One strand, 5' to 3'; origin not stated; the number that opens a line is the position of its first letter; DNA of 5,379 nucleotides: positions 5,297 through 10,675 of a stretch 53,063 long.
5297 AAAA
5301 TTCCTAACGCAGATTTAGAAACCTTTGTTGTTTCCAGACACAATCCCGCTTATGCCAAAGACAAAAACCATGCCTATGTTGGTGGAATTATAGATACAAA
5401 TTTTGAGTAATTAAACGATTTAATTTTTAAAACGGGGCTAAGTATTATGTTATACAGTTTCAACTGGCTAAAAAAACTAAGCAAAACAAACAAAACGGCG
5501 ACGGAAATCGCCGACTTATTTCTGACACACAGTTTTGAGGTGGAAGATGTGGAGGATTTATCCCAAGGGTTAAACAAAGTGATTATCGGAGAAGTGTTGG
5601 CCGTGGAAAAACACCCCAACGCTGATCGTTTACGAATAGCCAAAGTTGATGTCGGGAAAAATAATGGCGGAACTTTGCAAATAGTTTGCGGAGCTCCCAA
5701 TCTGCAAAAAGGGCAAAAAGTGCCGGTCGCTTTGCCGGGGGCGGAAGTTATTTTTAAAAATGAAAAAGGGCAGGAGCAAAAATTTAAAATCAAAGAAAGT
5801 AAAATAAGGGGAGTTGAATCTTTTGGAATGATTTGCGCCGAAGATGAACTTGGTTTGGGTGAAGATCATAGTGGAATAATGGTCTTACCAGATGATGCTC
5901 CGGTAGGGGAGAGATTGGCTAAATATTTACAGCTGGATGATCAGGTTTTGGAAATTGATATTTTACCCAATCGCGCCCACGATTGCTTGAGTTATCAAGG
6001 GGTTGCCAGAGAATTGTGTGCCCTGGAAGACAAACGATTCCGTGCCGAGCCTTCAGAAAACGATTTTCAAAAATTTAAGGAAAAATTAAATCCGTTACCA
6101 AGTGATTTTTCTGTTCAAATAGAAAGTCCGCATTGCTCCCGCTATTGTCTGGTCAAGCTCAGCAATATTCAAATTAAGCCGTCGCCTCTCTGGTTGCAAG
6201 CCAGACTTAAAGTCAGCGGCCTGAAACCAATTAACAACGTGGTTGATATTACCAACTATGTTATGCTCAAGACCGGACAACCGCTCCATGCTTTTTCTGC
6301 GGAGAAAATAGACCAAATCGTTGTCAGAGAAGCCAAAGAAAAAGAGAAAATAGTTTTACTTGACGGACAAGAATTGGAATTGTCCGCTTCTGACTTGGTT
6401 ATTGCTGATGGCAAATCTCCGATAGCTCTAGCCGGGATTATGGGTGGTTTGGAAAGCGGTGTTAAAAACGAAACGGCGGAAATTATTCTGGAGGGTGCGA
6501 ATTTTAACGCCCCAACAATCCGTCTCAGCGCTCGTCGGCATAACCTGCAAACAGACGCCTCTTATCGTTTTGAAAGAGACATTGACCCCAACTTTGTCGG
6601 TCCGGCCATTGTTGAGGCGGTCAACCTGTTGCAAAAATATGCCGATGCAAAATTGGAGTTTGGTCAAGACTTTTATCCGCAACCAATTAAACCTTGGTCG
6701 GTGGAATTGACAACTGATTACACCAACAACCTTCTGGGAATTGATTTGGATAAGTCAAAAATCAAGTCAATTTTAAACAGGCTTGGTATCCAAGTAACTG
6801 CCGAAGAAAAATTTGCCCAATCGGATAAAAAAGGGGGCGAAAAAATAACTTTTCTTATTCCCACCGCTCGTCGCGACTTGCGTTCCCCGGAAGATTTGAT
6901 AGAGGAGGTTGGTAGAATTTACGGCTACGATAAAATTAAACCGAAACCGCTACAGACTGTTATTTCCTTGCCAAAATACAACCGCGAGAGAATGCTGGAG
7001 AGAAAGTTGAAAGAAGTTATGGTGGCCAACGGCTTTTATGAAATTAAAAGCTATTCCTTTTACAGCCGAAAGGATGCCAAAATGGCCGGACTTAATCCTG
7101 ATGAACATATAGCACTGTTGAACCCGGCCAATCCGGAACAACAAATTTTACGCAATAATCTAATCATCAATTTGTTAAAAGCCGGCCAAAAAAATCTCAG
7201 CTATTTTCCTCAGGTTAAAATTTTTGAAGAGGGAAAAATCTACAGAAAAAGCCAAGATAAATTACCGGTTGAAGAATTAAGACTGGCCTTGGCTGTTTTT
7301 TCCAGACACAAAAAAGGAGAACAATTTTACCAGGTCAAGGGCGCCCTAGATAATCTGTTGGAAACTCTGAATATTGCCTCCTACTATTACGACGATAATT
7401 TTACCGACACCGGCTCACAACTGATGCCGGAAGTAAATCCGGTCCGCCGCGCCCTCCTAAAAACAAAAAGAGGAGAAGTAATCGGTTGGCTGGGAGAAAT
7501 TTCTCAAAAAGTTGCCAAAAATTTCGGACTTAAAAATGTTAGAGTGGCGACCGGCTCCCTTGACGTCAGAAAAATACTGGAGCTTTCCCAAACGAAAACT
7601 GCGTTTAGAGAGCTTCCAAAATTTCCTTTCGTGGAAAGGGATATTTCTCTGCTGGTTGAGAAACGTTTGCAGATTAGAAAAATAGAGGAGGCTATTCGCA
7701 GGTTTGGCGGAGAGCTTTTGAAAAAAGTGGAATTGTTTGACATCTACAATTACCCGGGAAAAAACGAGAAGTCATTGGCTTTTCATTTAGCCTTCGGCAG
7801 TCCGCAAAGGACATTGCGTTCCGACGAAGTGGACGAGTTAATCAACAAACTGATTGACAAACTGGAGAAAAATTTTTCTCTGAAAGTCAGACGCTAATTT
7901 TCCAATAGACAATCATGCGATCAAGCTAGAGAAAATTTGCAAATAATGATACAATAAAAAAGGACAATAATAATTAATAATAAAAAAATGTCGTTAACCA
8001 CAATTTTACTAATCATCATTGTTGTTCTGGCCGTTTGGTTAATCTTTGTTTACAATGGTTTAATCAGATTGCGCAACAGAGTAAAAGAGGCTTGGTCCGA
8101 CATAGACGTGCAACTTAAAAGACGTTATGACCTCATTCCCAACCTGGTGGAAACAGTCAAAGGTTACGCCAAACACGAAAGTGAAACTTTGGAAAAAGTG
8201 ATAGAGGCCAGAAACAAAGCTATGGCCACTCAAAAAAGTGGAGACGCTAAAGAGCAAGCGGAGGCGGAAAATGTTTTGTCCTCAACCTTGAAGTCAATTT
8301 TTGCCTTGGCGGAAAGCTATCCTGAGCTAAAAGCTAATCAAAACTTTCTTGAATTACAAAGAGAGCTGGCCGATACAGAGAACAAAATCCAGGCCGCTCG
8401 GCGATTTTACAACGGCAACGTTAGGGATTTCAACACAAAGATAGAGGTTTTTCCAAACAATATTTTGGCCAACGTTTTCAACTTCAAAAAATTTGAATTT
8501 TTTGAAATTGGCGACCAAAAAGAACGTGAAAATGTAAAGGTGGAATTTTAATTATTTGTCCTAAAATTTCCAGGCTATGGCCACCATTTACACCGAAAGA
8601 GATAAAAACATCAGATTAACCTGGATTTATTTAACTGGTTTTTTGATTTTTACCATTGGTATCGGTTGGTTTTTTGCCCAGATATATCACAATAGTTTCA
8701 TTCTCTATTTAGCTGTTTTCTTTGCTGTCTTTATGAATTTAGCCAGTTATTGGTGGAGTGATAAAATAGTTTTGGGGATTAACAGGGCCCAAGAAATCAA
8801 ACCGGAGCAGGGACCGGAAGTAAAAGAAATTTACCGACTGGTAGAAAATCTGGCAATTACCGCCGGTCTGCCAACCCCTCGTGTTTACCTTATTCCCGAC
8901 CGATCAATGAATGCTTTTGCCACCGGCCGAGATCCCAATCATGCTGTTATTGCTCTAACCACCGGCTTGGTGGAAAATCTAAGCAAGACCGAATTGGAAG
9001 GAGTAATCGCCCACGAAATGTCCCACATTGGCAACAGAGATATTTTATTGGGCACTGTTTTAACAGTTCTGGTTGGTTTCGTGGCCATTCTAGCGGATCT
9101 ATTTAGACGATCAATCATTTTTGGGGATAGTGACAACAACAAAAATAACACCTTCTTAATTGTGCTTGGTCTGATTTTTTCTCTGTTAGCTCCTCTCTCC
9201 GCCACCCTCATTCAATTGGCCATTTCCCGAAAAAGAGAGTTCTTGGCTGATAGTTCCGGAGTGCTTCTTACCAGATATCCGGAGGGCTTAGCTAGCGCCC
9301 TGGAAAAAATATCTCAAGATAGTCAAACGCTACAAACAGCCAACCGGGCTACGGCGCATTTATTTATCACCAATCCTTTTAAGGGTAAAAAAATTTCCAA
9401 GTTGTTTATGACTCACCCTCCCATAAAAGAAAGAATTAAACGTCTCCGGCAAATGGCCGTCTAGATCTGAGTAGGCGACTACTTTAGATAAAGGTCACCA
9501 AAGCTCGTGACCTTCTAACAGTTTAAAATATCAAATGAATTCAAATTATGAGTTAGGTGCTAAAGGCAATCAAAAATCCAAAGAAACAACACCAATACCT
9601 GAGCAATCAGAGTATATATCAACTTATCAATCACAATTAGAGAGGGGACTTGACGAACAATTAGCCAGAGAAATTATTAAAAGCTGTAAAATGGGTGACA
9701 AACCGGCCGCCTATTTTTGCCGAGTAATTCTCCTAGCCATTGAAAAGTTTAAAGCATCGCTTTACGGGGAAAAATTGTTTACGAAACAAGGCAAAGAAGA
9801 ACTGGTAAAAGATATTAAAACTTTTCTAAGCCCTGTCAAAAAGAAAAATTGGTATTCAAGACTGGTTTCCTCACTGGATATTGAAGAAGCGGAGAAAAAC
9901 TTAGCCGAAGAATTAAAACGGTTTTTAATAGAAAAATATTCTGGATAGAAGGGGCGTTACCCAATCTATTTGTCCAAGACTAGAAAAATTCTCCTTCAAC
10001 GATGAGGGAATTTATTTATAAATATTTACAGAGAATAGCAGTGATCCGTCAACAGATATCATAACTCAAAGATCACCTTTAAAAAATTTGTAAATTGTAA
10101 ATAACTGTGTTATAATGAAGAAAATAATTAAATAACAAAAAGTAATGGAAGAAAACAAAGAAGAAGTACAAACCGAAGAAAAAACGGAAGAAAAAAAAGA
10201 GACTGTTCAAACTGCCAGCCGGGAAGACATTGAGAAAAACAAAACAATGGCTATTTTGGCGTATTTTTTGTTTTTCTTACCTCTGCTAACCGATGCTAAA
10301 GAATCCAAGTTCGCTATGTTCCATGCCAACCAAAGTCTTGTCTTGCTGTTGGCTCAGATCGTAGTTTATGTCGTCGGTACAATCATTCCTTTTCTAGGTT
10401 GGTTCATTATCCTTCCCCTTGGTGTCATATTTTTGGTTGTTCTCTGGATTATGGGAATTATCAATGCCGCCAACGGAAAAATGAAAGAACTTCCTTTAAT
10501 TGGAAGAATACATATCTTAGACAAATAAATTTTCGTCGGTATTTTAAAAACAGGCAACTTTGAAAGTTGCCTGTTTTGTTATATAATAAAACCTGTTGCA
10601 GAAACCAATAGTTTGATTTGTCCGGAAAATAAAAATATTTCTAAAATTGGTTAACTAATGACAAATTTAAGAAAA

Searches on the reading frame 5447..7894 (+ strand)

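Call 14: search_protein_families(library=pfam, proteins=[window:5447-7894:+], max_evalue=0.0001)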
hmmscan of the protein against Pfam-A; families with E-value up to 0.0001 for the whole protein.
window:5447-7894:+ (816 aa): 5 families
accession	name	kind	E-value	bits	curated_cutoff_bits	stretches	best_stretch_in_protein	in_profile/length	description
PF03483.22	B3_4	-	1.3e-64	217.4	29.3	1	230-399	2-173/174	B3/4 domain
PF17759.6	tRNA_synthFbeta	-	1.4e-36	126.4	22.4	1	504-701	8-208/214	Phenylalanyl tRNA synthetase beta chain CLM domain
PF03147.19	FDX-ACB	-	2.6e-24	85.9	31.1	1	724-815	1-94/94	Ferredoxin-fold anticodon binding domain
PF01588.26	tRNA_bind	-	6.1e-20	71.6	27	1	45-156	1-96/96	Putative tRNA binding domain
PF03484.21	B5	-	2.8e-19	69.5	28.6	1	419-494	1-67/67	tRNA synthetase B5 domain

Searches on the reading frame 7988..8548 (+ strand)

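Call 14: search_protein_families(library=pfam, proteins=[window:7988-8548:+], max_evalue=0.0001)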
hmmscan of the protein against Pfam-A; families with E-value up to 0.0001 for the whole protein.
window:7988-8548:+ (187 aa): 1 family
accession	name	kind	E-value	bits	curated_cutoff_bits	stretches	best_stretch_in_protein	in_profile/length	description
PF04011.17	LemA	-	3e-63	212.5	26.2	1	35-187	1-149/149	LemA family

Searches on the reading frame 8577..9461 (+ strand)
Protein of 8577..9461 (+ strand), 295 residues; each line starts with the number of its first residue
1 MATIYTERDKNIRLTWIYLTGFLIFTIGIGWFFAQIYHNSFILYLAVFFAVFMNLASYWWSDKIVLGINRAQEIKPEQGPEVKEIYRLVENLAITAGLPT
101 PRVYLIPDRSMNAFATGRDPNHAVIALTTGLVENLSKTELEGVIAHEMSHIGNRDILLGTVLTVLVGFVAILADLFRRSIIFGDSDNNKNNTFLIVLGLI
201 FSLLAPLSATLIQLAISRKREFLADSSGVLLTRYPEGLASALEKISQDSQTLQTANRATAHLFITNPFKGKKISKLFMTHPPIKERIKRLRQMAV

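Call 14: search_protein_families(library=pfam, proteins=[window:8577-9461:+], max_evalue=0.0001)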
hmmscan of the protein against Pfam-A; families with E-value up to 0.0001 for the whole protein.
window:8577-9461:+ (295 aa): 1 family
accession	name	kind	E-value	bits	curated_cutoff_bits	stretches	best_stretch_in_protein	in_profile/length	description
PF01435.24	Peptidase_M48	-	4.9e-33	114.9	20.3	1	83-293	5-185/186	Peptidase family M48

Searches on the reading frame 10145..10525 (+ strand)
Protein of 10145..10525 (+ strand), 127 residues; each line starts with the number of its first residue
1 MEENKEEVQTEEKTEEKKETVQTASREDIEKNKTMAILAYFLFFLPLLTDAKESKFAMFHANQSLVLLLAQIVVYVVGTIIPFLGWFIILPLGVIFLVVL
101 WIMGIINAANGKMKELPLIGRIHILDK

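Call 14: search_protein_families(library=pfam, proteins=[window:10145-10525:+], max_evalue=0.0001)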
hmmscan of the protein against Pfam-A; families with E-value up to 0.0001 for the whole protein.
window:10145-10525:+ (127 aa): 1 family
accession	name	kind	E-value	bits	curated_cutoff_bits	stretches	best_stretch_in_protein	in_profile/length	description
PF09685.15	DUF4870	-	5.4e-05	23.6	25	1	47-121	30-105/107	Domain of unknown function (DUF4870)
